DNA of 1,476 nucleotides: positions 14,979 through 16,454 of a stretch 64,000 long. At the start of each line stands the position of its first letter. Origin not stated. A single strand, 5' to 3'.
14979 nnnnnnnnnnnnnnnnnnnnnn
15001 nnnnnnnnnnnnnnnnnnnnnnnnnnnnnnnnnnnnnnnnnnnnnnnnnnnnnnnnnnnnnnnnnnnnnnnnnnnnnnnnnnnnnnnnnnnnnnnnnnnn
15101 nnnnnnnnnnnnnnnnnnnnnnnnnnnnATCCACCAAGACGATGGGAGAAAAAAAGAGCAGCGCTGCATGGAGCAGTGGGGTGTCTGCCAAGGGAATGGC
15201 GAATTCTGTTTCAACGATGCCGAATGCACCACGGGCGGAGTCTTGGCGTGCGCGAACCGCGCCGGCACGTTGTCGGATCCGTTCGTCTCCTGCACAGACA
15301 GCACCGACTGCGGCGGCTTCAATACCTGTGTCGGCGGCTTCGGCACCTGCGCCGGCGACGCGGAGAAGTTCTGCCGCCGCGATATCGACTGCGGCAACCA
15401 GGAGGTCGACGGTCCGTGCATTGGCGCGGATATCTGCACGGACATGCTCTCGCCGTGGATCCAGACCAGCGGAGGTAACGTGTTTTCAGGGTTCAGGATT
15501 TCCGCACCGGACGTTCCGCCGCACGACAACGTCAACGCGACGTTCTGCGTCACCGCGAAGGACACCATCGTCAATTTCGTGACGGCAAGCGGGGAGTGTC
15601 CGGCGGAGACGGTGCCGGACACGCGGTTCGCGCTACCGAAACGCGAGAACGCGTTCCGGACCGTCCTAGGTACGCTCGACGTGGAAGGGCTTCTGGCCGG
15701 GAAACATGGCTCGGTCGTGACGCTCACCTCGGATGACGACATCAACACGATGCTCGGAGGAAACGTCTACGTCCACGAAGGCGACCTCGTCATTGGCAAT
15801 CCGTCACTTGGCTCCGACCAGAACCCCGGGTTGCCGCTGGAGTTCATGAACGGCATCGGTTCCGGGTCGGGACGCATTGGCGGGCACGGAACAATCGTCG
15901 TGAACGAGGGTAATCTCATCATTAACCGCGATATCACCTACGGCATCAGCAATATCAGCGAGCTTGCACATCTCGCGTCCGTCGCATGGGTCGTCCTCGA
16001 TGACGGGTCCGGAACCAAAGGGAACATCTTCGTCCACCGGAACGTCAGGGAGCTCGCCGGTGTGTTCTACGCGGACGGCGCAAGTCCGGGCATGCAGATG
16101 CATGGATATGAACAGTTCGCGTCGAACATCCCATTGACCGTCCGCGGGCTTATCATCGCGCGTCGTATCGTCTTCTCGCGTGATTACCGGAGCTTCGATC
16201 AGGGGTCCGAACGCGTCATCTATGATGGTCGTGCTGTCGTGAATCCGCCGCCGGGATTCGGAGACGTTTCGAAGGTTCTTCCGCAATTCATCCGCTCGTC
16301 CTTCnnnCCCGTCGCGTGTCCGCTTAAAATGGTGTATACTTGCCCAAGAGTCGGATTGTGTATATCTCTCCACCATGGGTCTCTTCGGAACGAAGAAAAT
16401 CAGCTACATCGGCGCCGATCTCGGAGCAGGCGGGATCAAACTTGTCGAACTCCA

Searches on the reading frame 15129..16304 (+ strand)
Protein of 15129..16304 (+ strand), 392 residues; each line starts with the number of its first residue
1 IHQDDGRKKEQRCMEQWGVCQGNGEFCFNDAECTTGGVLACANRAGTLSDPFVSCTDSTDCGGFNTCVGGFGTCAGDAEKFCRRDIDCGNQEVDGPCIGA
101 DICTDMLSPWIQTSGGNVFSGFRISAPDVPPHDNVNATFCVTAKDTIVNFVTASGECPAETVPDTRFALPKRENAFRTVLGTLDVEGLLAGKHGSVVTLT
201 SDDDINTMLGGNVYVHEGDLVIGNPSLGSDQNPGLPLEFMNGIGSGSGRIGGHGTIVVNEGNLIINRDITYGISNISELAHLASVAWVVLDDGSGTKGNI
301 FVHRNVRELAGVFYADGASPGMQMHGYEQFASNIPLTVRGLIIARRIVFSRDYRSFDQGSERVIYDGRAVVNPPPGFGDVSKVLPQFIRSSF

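Call 91: search_solved_structures(query=window:15129-16304:+, max_evalue=1)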
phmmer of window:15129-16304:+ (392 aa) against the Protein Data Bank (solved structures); distinct sequences matched with E-value up to 1: 2.
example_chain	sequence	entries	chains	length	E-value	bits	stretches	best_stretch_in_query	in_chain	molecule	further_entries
8gj8_A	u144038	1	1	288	0.15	14.1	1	183-285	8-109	RAD51C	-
8gja_A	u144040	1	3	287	0.74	11.8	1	199-285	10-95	RAD51C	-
